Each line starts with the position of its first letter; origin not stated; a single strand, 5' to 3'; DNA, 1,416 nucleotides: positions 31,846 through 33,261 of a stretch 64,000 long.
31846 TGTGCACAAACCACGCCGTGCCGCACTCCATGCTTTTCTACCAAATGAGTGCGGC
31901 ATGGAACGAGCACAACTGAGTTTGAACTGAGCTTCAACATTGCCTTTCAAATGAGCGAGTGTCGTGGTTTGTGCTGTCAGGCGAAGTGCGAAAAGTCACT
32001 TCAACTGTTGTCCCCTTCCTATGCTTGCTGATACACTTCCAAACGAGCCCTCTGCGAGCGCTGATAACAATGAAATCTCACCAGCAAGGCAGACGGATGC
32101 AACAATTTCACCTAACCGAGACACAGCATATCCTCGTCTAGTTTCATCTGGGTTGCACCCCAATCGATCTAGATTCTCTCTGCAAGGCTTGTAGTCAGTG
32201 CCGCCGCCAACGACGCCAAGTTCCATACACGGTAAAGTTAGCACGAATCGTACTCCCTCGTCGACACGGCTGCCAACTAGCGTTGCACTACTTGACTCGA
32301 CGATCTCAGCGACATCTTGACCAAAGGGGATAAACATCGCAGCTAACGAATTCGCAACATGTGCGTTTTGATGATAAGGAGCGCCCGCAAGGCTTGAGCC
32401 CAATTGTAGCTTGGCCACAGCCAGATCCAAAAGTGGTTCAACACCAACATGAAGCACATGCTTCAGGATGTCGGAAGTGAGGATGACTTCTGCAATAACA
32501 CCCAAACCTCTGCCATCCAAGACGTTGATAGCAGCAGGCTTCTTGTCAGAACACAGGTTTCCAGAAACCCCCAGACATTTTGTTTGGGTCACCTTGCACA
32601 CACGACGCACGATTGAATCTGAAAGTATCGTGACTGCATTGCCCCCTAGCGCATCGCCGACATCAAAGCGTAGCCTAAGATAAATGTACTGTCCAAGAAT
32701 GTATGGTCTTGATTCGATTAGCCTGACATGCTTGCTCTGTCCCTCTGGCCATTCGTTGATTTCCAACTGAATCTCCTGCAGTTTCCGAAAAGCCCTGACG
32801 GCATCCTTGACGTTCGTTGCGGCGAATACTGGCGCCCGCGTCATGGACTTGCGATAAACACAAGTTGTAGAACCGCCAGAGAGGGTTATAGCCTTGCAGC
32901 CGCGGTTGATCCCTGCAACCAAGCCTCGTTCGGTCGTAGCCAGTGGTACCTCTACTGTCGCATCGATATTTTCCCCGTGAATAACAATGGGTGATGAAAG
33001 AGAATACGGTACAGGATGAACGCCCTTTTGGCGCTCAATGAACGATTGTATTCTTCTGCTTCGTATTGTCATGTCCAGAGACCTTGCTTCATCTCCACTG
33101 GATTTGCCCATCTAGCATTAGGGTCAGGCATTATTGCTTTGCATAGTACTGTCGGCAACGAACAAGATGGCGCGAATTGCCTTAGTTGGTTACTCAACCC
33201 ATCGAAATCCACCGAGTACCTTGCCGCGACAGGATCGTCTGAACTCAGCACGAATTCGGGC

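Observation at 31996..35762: Mid-window four-gene, translationally coupled operon (2-TM protein, TctA/DUF112-like permease, Hanks kinase, HMG-CoA-reductase homologue) with no described counterpart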

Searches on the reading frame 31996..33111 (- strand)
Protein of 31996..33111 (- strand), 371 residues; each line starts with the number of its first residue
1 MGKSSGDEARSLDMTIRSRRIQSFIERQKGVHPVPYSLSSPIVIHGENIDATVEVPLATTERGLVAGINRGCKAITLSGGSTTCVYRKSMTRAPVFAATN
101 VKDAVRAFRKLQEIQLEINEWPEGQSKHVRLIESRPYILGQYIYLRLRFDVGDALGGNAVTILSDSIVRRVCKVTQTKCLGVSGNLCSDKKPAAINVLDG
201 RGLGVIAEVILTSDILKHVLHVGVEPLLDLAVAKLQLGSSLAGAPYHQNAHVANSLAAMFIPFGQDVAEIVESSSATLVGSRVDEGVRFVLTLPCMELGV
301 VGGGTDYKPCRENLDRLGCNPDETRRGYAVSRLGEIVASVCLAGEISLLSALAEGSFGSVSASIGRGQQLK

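Call 3: search_protein_families(library=pfam, proteins=[window:31996-33111:-], max_evalue=0.01)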
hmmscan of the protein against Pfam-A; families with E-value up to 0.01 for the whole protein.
window:31996-33111:- (371 aa): 1 family
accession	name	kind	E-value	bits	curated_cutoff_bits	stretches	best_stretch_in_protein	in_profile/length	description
PF00368.23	HMG-CoA_red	-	9.1e-84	282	27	1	13-357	22-359/368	Hydroxymethylglutaryl-coenzyme A reductase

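Call 4: search_protein_families(library=padloc, proteins=[window:31996-33111:-], max_evalue=0.01)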
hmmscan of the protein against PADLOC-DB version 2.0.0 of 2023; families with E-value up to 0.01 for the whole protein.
window:31996-33111:- (371 aa): 0 families

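Call 5: search_protein_families(library=ncbifam, proteins=[window:31996-33111:-], max_evalue=0.01)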
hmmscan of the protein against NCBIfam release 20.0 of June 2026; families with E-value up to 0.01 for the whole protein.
window:31996-33111:- (371 aa): 3 families
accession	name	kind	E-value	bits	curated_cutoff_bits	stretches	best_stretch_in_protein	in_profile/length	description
TIGR00533.1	HMG_CoA_R_NADP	equivalog_domain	7e-83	278.8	441.8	1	19-361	57-397/402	hydroxymethylglutaryl-CoA reductase (NADPH)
TIGR00920.1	2A060605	subfamily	1.6e-65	221.8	778.35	1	29-356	529-859/887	hydroxymethylglutaryl-CoA reductase (NADPH)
TIGR00532.1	HMG_CoA_R_NAD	equivalog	1.5e-05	24.4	259.95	1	24-198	66-244/395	hydroxymethylglutaryl-CoA reductase, degradative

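Call 8: find_homologous_proteins(query=window:31996-33072:-)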
Query window:31996-33072:- (358 aa): 815 proteins with E <= 0.001 among 8000 candidates; the best 120 are listed.
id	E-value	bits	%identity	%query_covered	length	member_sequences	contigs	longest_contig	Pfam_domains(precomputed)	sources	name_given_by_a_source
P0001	2.6e-231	785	100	100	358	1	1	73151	PF00368.24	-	-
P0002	5.6e-124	432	59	97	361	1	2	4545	PF00368.24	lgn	-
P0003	3.2e-111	390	52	96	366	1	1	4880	PF00368.24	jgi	-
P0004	6.8e-105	369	50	99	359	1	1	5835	PF00368.24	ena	-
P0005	2.2e-74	269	42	96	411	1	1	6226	PF00368.24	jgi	-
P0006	5.1e-72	261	47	80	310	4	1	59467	PF00368.24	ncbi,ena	-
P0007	6.0e-71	258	41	98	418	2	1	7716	PF00368.24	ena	-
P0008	8.3e-71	257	41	98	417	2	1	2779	PF00368.24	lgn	-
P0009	1.2e-70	257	42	96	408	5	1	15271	PF00368.24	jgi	-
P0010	2.7e-70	255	41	88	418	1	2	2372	PF00368.24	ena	-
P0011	1.5e-69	253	42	94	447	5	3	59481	PF00368.24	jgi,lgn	jgi:hydroxymethylglutaryl-CoA reductase (NADPH)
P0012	2.5e-69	252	42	96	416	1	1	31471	PF00368.24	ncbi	ncbi:MAG: hydroxymethylglutaryl-CoA reductase (NADPH) [Sulfolobales archaeon]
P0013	2.9e-69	252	41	96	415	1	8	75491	PF00368.24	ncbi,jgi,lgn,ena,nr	ncbi:MAG: hydroxymethylglutaryl-CoA reductase (NADPH) [Desulfurococcales archaeon]|jgi:hydroxymethyl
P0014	4.8e-69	251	41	88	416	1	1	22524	PF00368.24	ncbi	-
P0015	8.2e-69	251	44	96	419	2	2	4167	PF00368.24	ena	-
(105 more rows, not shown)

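Call 9: find_encoding_contigs(protein=P0002, flank=10000)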
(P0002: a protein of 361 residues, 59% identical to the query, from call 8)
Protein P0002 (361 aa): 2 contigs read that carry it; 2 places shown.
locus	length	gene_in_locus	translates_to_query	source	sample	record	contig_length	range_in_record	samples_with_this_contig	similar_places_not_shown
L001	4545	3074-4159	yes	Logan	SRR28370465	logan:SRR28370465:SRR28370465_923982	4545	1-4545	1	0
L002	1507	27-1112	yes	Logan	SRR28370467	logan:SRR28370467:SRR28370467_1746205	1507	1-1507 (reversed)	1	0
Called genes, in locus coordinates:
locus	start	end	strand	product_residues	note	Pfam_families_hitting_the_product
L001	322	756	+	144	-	-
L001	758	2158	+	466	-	PF01970:TctA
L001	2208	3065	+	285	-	PF00069:Pkinase, PF07714:PK_Tyr_Ser-Thr, PF03109:ABC1 (weak)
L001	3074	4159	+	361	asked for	PF00368:HMG-CoA_red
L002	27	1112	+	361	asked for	PF00368:HMG-CoA_red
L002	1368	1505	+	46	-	?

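Call 10: find_encoding_contigs(protein=P0003, flank=10000)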
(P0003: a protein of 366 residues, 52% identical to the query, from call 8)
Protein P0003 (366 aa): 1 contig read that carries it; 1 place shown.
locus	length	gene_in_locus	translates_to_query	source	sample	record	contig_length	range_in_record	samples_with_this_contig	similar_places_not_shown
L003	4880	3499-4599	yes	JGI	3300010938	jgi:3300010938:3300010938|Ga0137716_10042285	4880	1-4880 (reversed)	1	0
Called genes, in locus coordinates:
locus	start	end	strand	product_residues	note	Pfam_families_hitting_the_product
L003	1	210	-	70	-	?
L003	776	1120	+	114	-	-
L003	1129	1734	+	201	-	-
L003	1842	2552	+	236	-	-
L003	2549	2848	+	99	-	PF00069:Pkinase (weak)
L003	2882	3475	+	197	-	PF00069:Pkinase, PF07714:PK_Tyr_Ser-Thr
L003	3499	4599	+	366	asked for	PF00368:HMG-CoA_red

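Call 11: find_encoding_contigs(protein=P0004, flank=10000)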
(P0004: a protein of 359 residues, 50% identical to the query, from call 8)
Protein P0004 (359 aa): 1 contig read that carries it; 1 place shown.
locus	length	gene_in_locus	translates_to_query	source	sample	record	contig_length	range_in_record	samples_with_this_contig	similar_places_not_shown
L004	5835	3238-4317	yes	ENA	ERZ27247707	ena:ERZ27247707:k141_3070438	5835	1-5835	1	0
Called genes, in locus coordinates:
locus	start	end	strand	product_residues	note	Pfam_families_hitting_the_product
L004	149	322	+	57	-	-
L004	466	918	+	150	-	-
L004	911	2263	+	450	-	PF01970:TctA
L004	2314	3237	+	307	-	PF00069:Pkinase, PF03109:ABC1 (faint), PF07714:PK_Tyr_Ser-Thr, PF01636:APH (faint)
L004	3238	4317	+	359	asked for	PF00368:HMG-CoA_red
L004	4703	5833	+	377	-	?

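Call 12: find_encoding_contigs(protein=P0001, flank=10000)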
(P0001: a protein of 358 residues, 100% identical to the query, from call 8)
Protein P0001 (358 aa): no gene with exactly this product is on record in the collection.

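Call 18: find_encoding_contigs(protein=P0006, flank=8000, max_places=3)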
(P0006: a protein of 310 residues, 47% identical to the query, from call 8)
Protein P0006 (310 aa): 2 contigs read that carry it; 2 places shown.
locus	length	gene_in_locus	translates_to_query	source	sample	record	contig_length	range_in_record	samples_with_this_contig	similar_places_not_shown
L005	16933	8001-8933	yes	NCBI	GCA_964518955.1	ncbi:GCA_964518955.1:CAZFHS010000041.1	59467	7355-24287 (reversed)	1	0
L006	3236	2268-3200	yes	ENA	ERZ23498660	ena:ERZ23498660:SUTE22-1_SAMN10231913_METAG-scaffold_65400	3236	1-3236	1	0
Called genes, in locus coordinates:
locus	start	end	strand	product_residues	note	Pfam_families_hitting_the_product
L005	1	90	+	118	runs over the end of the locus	PF03551:PadR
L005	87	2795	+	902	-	PF12704:MacB_PCD, PF02687:FtsX, PF12704:MacB_PCD, PF02687:FtsX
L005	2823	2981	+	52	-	-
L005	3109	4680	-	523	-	PF12796:Ank_2 (faint)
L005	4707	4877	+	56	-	-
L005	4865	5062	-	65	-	-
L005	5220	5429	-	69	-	-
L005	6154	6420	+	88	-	-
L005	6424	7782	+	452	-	PF01970:TctA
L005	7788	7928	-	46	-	-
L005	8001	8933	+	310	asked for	PF00368:HMG-CoA_red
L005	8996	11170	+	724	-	-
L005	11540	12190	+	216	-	PF16264:SatD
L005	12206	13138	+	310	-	-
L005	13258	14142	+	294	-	-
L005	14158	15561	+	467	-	-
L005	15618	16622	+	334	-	PF14072:DndB (weak)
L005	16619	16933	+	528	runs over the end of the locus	-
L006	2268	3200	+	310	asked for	PF00368:HMG-CoA_red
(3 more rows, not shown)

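Call 19: find_encoding_contigs(protein=P0005, flank=8000, max_places=3)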
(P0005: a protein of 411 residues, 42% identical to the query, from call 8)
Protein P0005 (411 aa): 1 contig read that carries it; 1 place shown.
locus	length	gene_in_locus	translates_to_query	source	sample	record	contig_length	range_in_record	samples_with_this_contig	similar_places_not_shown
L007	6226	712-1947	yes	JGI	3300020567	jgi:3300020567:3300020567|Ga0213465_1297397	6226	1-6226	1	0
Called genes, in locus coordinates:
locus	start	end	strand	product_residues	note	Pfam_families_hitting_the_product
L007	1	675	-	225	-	?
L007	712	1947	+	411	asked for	PF00368:HMG-CoA_red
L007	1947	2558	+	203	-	-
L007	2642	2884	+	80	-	-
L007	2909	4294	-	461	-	PF01142:TruD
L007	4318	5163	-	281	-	-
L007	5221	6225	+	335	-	?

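Call 20: search_solved_structures(query=window:31996-33072:-, show_alignments=2)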
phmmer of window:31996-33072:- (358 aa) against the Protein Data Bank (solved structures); distinct sequences matched with E-value up to 0.001: 8.
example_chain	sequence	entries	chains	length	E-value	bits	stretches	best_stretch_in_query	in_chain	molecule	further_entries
6hr7_A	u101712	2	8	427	5.5e-62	213.3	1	8-353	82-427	HMG-CoA reductase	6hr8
8ecg_A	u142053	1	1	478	3.1e-53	184.5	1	16-344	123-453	3-hydroxy-3-methylglutaryl-coenzyme A reductase 1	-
7uli_AAA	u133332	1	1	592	5.5e-53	183.7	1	16-344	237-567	3-hydroxy-3-methylglutaryl-coenzyme A reductase 1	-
2q1l_A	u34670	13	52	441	2.7e-52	181.4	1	13-343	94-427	3-hydroxy-3-methylglutaryl-coenzyme A reductase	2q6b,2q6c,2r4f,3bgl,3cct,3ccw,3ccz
1dq8_A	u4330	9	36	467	3.2e-52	181.2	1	13-343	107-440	PROTEIN (HMG-COA REDUCTASE) | HMG-COA REDUCTASE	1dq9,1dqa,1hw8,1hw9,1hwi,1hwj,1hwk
8pkn_A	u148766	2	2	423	6e-52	180.3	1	13-342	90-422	3-hydroxy-3-methylglutaryl-coenzyme A reductase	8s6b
3qae_A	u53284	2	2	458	1.1e-05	28.2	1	13-177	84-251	3-hydroxy-3-methylglutaryl-coenzyme a reductase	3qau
5wpj_A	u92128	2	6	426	5.8e-05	25.8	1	13-177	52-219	3-hydroxy-3-methylglutaryl coenzyme A reductase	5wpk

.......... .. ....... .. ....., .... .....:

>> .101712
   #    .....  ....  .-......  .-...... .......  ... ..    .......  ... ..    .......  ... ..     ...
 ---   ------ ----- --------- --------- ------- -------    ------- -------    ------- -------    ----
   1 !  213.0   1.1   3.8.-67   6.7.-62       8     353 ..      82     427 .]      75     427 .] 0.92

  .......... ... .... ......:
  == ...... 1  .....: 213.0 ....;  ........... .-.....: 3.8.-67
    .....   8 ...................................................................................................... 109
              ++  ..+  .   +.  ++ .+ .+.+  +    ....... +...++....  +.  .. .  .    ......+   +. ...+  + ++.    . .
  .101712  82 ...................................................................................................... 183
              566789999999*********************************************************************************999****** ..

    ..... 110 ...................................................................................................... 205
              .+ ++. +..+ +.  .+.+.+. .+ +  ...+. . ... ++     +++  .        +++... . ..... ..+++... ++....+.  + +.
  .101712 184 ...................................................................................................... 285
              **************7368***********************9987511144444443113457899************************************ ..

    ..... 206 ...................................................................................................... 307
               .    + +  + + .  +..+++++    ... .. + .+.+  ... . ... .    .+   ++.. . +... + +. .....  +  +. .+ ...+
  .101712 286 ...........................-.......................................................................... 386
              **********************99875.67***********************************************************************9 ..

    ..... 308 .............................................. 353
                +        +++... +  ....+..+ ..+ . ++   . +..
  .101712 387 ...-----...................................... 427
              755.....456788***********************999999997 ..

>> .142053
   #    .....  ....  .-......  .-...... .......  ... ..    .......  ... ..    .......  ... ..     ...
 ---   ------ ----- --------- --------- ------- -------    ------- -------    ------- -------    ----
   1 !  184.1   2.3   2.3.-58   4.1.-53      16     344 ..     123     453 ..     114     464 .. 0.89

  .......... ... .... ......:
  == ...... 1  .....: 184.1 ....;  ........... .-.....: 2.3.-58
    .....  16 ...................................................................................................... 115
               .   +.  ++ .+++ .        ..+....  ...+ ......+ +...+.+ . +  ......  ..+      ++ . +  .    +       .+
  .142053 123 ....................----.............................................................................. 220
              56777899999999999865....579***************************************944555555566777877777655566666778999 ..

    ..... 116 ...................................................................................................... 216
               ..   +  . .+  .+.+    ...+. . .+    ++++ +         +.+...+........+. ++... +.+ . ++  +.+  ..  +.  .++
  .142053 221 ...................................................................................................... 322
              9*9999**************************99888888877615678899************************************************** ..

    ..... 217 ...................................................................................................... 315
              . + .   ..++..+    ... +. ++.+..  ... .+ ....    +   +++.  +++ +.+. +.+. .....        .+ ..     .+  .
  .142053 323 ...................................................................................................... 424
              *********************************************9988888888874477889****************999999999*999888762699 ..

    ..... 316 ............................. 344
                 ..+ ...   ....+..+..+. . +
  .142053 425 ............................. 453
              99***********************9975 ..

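Call 31: search_protein_families(library=pfam, proteins=[L005:8996-11170:+, L005:12206-13138:+, L005:14158-15561:+], max_evalue=0.01)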
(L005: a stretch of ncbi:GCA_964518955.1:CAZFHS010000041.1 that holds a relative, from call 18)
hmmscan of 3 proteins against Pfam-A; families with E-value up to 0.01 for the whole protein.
L005:8996-11170:+ (724 aa): 1 family
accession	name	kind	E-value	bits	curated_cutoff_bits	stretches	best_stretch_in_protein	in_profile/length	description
PF00288.32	GHMP_kinases_N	-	0.00071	20.2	22.3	1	312-350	15-50/87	GHMP kinases N terminal domain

L005:12206-13138:+ (310 aa): 0 families

L005:14158-15561:+ (467 aa): 1 family
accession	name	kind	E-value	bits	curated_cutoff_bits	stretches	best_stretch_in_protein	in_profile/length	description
PF14072.11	DndB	-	4.3e-05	23.2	29.1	1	8-99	74-163/338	DNA-sulfur modification-associated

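Call 34: find_related_loci(query=A2, collection=metagenome_contigs, flank=8000)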
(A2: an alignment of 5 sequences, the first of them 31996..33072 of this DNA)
Query A2 (358 aa) in metagenome_contigs; peptide patterns used: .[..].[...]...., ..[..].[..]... (x = any residue, [..] = any of these).
600 stretches matched a pattern (row limit reached: there are more); 279 encode a relative of the query (tblastn E <= 1e-3); the best 80 are kept; 80 distinct loci.
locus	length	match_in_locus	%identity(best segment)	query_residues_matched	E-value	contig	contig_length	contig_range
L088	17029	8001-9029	40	12-354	9e-75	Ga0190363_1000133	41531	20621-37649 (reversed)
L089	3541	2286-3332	40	12-358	2e-74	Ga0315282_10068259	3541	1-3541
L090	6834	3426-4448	40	12-355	2e-71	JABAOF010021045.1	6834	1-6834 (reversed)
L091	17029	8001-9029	42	12-353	2e-71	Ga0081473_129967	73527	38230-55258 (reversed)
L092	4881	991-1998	40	12-353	5e-71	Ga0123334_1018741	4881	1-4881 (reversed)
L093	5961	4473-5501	40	12-353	6e-70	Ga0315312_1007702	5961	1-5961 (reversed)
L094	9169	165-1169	40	9-349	5e-69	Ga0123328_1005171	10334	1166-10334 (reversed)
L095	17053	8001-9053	38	2-353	9e-69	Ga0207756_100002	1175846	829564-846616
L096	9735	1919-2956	42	12-356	4e-68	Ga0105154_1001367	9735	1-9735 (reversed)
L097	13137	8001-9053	38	2-353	2e-68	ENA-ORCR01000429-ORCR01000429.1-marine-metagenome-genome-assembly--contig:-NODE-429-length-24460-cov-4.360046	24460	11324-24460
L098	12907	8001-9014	39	12-354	2e-67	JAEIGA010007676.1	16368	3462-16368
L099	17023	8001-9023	38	12-357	3e-67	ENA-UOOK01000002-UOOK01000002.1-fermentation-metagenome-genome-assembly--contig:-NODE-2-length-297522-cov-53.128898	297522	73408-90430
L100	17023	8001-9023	38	12-357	3e-67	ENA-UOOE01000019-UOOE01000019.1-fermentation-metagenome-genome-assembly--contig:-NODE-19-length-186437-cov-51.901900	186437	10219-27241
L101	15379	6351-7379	39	12-353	3e-67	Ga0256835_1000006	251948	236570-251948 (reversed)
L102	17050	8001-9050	38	5-353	9e-67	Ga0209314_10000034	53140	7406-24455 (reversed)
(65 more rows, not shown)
